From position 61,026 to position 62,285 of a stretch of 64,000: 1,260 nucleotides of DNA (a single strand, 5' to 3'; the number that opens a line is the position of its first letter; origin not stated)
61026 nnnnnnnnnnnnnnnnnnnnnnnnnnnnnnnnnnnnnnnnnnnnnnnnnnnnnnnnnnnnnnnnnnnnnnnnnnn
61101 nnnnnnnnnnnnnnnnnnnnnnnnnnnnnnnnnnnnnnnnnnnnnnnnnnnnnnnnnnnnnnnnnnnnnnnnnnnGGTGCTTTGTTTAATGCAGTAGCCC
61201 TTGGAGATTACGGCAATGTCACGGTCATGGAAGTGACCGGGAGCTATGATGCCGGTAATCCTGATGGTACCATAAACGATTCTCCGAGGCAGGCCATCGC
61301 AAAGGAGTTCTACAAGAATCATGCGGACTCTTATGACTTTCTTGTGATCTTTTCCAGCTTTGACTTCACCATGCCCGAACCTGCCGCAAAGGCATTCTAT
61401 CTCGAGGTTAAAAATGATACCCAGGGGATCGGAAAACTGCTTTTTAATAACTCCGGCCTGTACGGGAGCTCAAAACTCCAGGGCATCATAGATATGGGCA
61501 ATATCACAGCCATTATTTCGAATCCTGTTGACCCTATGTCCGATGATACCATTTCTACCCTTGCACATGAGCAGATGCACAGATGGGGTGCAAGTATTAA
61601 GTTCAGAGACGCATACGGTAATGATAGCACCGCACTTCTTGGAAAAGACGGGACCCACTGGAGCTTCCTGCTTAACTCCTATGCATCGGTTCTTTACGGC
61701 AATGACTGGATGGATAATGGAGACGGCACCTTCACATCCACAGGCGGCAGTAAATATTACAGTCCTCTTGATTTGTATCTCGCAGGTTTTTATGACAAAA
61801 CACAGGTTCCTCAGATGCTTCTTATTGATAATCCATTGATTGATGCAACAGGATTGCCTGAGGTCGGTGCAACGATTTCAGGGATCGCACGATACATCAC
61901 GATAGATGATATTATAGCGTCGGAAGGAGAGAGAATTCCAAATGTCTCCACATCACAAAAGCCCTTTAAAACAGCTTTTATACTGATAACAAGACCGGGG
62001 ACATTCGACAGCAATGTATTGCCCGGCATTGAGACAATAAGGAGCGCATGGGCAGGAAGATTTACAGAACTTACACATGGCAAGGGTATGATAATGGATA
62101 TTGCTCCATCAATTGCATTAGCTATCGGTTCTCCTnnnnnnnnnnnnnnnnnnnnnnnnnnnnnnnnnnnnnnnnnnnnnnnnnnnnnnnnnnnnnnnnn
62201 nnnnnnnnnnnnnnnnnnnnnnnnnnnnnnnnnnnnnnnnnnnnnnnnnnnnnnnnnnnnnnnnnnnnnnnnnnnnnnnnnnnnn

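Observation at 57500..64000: AT-richer island encoding a 1731-aa secreted TSP3/PKD/FN3/HExxH protein plus two secreted partners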

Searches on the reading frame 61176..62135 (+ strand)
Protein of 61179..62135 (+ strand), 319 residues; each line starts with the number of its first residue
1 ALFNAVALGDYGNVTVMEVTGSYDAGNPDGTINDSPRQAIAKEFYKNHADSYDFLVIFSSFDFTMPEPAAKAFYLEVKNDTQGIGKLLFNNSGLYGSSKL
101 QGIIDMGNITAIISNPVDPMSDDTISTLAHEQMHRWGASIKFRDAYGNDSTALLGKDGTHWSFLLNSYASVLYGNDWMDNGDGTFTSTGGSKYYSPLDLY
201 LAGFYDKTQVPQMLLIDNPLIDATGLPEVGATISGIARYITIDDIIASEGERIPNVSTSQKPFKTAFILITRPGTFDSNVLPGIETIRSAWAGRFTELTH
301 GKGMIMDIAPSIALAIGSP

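Call 15: find_homologous_proteins(query=window:61176-62111:+)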
Query seq(312 aa) (312 aa): 137 proteins with E <= 0.001 among 2481 candidates; the best 120 are listed.
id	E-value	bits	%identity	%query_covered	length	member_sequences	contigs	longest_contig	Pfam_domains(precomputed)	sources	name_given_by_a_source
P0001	1.4e-117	410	60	97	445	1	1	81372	-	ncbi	ncbi:MAG: hypothetical protein ACYC69_09575 [Thermodesulfovibrionales bacterium]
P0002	4.6e-117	409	62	99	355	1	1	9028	-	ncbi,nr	ncbi:MAG: hypothetical protein HY758_02375, partial [Nitrospirae bacterium]|nr:hypothetical protein 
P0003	1.9e-115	403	60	99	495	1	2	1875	PF07678.21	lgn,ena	-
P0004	1.5e-114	400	60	97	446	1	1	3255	-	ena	-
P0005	3.3e-114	399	60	98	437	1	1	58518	-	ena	-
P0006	3.5e-114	399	59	97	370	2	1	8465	-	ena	-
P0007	7.6e-114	398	59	99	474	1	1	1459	-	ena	-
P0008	3.0e-113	396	59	97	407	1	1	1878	-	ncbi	ncbi:MAG TPA: hypothetical protein VIX18_07770, partial [Nitrospirota bacterium]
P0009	8.2e-113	395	58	98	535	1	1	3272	-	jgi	jgi:hypothetical protein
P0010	3.2e-111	389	65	84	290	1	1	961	-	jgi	jgi:hypothetical protein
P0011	3.6e-111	389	59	98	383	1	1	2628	-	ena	-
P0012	4.9e-111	389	58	97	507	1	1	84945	-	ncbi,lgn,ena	-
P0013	5.5e-111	389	59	98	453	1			-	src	-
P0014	9.0e-111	388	62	88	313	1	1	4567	-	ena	-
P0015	3.2e-110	386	57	100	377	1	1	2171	-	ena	-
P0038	1.6e-90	321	60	79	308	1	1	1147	-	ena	-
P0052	1.8e-78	282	81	52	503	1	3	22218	PF09136.17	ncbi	-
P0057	4.2e-77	277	76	55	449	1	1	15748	PF09136.17,PF19077.7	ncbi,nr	ncbi:MAG: hypothetical protein HY758_03010 [Nitrospirae bacterium]|nr:hypothetical protein [Nitrospi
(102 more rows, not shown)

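Call 17: search_protein_families(library=pfam, proteins=[window:61179-62135:+], max_evalue=10)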
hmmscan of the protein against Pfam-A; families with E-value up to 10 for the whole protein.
window:61179-62135:+ (319 aa): 1 family
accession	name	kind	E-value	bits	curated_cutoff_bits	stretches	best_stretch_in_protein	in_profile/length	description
PF19409.5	Thiopep_pre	-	0.2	12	23.5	1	222-233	9-20/36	Thiopeptide-type bacteriocin precursor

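Call 20: find_encoding_contigs(protein=P0001, flank=8000, max_places=2)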
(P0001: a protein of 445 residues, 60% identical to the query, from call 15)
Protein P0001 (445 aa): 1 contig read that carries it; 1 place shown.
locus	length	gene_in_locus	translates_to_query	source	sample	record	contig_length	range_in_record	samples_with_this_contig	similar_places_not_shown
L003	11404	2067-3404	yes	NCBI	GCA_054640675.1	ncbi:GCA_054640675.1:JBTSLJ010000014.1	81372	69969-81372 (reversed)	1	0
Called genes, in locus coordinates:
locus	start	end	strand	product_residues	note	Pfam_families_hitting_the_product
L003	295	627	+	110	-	-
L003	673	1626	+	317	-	-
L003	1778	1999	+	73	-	-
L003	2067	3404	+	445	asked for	-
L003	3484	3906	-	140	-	PF13470:PIN_3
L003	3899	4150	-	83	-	PF02604:PhdYeFM_antitox (weak)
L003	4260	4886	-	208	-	PF01292:Ni_hydr_CYTB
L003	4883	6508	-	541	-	PF09699:Paired_CXXCH_1 (faint), PF14537:Cytochrom_c3_2 (weak), PF14522:Cytochrome_C7 (weak)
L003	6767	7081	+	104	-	-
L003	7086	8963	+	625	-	PF01496:V_ATPase_I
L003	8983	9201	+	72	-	PF00137:ATP-synt_C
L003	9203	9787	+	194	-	PF01991:vATP-synt_E (faint)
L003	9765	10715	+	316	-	PF01992:vATP-synt_AC39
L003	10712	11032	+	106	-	PF01990:ATP-synt_F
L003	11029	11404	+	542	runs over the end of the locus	PF02874:ATP-synt_ab_N, PF16886:ATP-synt_ab_Xtn, PF00006:ATP-synt_ab, PF22919:ATP-synt_VA_C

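Call 21: find_encoding_contigs(protein=P0012, flank=8000, max_places=2)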
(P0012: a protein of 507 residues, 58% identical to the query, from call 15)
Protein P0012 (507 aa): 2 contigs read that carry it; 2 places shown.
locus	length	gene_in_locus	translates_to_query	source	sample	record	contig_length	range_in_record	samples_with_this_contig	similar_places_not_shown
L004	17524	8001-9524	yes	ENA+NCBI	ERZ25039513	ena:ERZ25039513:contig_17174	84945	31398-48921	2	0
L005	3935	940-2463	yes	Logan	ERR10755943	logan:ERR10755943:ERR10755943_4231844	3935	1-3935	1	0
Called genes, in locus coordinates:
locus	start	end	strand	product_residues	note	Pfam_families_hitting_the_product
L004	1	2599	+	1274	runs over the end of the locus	PF01841:Transglut_core (weak)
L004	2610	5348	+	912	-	PF01663:Phosphodiest (faint)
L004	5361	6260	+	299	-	-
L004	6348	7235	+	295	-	-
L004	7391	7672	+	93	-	-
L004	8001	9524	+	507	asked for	-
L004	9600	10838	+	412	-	PF14311:DUF4379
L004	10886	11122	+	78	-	-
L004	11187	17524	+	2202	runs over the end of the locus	PF01841:Transglut_core (weak), PF01663:Phosphodiest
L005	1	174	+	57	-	?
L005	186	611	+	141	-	-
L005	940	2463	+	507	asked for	-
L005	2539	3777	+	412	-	PF14311:DUF4379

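Call 25: find_encoding_contigs(protein=P0052, flank=10000, max_places=3)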
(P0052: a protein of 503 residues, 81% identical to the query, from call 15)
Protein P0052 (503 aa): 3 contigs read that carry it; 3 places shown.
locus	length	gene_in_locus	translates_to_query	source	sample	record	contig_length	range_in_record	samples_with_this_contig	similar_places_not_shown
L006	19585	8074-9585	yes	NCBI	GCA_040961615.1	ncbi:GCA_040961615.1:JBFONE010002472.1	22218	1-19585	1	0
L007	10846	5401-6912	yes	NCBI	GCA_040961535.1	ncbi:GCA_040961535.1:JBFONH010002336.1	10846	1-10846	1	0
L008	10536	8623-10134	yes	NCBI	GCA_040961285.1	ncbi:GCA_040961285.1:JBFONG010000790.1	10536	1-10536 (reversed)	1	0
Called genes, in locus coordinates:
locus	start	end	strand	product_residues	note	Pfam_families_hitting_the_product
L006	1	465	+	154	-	?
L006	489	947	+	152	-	-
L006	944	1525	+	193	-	-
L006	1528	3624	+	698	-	-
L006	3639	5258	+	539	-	PF09136:Glucodextran_B (weak), PF22352:K319L-like_PKD (faint)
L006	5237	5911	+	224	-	-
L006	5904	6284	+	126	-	-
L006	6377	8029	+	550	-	-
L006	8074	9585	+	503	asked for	PF09136:Glucodextran_B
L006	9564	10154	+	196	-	PF13620:CarboxypepD_reg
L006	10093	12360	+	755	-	-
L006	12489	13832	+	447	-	PF09136:Glucodextran_B (weak)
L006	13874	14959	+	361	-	PF26549:Tricorn_N, PF00930:DPPIV_N (faint), PF25174:Beta-prop_THOC3 (faint), PF07676:PD40 (faint), PF26550:Tricorn_2nd (weak)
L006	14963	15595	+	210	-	-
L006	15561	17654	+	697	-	-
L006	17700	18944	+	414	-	PF09136:Glucodextran_B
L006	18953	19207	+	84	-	-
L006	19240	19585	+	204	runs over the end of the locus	PF13620:CarboxypepD_reg (weak)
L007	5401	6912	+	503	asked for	PF09136:Glucodextran_B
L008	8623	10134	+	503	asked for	PF09136:Glucodextran_B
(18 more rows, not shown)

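Call 26: find_encoding_contigs(protein=P0057, flank=10000, max_places=3)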
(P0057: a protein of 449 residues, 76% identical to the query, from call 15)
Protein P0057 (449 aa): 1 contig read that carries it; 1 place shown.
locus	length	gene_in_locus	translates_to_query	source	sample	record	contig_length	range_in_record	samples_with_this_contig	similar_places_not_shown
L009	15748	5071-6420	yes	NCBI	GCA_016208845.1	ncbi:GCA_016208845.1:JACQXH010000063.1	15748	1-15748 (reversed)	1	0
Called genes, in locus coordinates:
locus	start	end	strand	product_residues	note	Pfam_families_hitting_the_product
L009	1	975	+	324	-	PF00158:Sigma54_activat, PF14532:Sigma54_activ_2, PF25601:AAA_lid_14, PF02954:HTH_8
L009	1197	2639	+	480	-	PF01867:Cas_Cas1, PF12705:PDDEXK_1 (weak), PF01930:Cas_Cas4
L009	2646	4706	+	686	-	PF12323:HTH_OrfB_IS605 (weak), PF07282:Cas12f1-like_TNB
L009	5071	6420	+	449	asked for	PF09136:Glucodextran_B (weak), PF19077:Big_13 (faint)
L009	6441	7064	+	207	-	-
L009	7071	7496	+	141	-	-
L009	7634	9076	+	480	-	-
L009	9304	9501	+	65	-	-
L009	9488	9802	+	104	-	PF02452:PemK_toxin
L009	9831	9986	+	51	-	-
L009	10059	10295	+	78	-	PF02604:PhdYeFM_antitox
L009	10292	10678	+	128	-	PF01850:PIN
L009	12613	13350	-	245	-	PF07589:PEP_exosort_dom (weak)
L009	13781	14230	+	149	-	-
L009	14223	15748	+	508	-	?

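Call 29: predict_structure(alignment_id=A1)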
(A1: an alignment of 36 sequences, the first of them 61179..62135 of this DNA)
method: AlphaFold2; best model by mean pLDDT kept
length: 319 residues; sequences in the alignment: 36
mean_pLDDT: 93.8   pTM: 0.90
mean pLDDT of the five models: 93.8, 92.9, 92.6, 92.0, 91.9
residues with pLDDT >= 90: 287; 70-90: 19; 50-70: 4; < 50: 9
segments of 3 or more residues with pLDDT < 50: 311-319
pLDDT, mean of each block of 10 residues (from residue 1): 92 96 95 97 97 98 94 97 98 98 97 89 94 94 97 94 93 93 96 94 98 97 94 97 98 98 98 97 95 96 82 43
secondary structure, 60 per line:
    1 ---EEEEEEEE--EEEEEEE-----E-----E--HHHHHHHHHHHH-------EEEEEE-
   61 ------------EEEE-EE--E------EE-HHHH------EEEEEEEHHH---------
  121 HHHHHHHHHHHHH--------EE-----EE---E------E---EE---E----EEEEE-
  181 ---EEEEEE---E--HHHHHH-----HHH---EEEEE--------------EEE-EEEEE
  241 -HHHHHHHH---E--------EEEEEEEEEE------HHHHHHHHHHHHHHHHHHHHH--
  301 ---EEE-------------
elements in order: E4-11 E14-20 H35-46 E54-59 E73-76 H92-95 E102-108 H121-133 E175-179 E184-189 H196-201 E213-217 E232-234 E236-240 H242-249 E262-271 H278-298 E304-306

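Call 35: search_protein_families(library=pfam, proteins=[L006:1528-3621:+, L006:10093-12357:+, L006:15561-17651:+, L006:944-1522:+, L006:9564-10151:+, L006:14963-15592:+, L009:6441-7061:+, L009:7634-9073:+], max_evalue=1)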
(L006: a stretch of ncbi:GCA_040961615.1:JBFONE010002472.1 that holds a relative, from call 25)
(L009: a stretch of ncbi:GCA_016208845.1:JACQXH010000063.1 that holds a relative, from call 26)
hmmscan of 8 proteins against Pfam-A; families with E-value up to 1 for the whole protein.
L006:1528-3621:+ (698 aa): 2 families
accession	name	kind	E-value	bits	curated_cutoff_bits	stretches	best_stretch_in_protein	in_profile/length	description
PF00882.24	Zn_dep_PLPC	-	0.0021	18.4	26.8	1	64-174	22-98/167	Zinc dependent phospholipase C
PF02898.20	NO_synthase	-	0.11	11.8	22.7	1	185-244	218-276/362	Nitric oxide synthase, oxygenase domain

L006:10093-12357:+ (755 aa): 1 family
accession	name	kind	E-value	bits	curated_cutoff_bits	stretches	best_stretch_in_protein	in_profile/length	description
PF13424.12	TPR_12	-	0.25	12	30.1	1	188-227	19-60/77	Tetratricopeptide repeat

L006:15561-17651:+ (697 aa): 1 family
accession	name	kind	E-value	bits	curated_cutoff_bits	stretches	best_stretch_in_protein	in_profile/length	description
PF00882.24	Zn_dep_PLPC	-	0.00069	20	26.8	1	81-191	22-98/167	Zinc dependent phospholipase C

L006:944-1522:+ (193 aa): 3 families
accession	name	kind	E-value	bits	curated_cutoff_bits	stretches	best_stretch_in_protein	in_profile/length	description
PF20598.4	DUF6795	-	0.00012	22.8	27.4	1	35-85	6-51/103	Domain of unknown function (DUF6795)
PF13620.12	CarboxypepD_reg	-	0.00072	20.3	32.3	1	29-79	3-47/82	Carboxypeptidase regulatory-like domain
PF13715.12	CarbopepD_reg_2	-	0.017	15.6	32.2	1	29-78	2-39/88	CarboxypepD_reg-like domain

L006:9564-10151:+ (196 aa): 5 families
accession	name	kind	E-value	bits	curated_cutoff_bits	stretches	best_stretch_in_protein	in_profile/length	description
PF13620.12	CarboxypepD_reg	-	2.5e-08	34.6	32.3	1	44-123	2-65/82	Carboxypeptidase regulatory-like domain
PF13715.12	CarbopepD_reg_2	-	9.9e-05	22.7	32.2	1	45-67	2-24/88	CarboxypepD_reg-like domain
PF20598.4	DUF6795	-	0.018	15.8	27.4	1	45-100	2-46/103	Domain of unknown function (DUF6795)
PF00775.27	Dioxygenase_C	-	0.026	14.4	27.3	1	42-100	30-91/182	Dioxygenase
PF17802.7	SpaA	-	0.084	13.5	23.1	1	47-100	6-49/91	Prealbumin-like fold domain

L006:14963-15592:+ (210 aa): 4 families
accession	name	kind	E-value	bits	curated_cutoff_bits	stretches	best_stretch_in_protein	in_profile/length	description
PF20598.4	DUF6795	-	0.024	15.4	27.4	1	61-106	7-47/103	Domain of unknown function (DUF6795)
PF13620.12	CarboxypepD_reg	-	0.064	14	32.3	1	54-103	3-43/82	Carboxypeptidase regulatory-like domain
PF00812.23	Ephrin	-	0.064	13.6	25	1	140-172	88-120/140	Ephrin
PF13715.12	CarbopepD_reg_2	-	0.2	12.2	32.2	0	54-71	2-19/88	CarboxypepD_reg-like domain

L009:6441-7061:+ (207 aa): 2 families
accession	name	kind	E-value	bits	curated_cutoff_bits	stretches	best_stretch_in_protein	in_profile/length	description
PF13715.12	CarbopepD_reg_2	-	0.0061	17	32.2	0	70-84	26-40/88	CarboxypepD_reg-like domain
PF13620.12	CarboxypepD_reg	-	0.13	13.1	32.3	1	32-85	4-45/82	Carboxypeptidase regulatory-like domain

L009:7634-9073:+ (480 aa): 0 families

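Call 38: search_solved_structures(query=A1, max_evalue=10, show_alignments=3)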
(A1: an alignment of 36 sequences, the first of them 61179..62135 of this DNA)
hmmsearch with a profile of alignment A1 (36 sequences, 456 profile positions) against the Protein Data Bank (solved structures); distinct sequences matched with E-value up to 10: 3.
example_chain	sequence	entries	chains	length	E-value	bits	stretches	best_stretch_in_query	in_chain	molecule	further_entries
6oiu_A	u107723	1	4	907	0.29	12.9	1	151-173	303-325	Aminopeptidase N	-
5bp8_A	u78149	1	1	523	1.7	10.4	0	364-422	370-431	Ent-copalyl diphosphate synthase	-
6ij1_A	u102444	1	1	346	2.2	10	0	335-392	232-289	Prenylcyclase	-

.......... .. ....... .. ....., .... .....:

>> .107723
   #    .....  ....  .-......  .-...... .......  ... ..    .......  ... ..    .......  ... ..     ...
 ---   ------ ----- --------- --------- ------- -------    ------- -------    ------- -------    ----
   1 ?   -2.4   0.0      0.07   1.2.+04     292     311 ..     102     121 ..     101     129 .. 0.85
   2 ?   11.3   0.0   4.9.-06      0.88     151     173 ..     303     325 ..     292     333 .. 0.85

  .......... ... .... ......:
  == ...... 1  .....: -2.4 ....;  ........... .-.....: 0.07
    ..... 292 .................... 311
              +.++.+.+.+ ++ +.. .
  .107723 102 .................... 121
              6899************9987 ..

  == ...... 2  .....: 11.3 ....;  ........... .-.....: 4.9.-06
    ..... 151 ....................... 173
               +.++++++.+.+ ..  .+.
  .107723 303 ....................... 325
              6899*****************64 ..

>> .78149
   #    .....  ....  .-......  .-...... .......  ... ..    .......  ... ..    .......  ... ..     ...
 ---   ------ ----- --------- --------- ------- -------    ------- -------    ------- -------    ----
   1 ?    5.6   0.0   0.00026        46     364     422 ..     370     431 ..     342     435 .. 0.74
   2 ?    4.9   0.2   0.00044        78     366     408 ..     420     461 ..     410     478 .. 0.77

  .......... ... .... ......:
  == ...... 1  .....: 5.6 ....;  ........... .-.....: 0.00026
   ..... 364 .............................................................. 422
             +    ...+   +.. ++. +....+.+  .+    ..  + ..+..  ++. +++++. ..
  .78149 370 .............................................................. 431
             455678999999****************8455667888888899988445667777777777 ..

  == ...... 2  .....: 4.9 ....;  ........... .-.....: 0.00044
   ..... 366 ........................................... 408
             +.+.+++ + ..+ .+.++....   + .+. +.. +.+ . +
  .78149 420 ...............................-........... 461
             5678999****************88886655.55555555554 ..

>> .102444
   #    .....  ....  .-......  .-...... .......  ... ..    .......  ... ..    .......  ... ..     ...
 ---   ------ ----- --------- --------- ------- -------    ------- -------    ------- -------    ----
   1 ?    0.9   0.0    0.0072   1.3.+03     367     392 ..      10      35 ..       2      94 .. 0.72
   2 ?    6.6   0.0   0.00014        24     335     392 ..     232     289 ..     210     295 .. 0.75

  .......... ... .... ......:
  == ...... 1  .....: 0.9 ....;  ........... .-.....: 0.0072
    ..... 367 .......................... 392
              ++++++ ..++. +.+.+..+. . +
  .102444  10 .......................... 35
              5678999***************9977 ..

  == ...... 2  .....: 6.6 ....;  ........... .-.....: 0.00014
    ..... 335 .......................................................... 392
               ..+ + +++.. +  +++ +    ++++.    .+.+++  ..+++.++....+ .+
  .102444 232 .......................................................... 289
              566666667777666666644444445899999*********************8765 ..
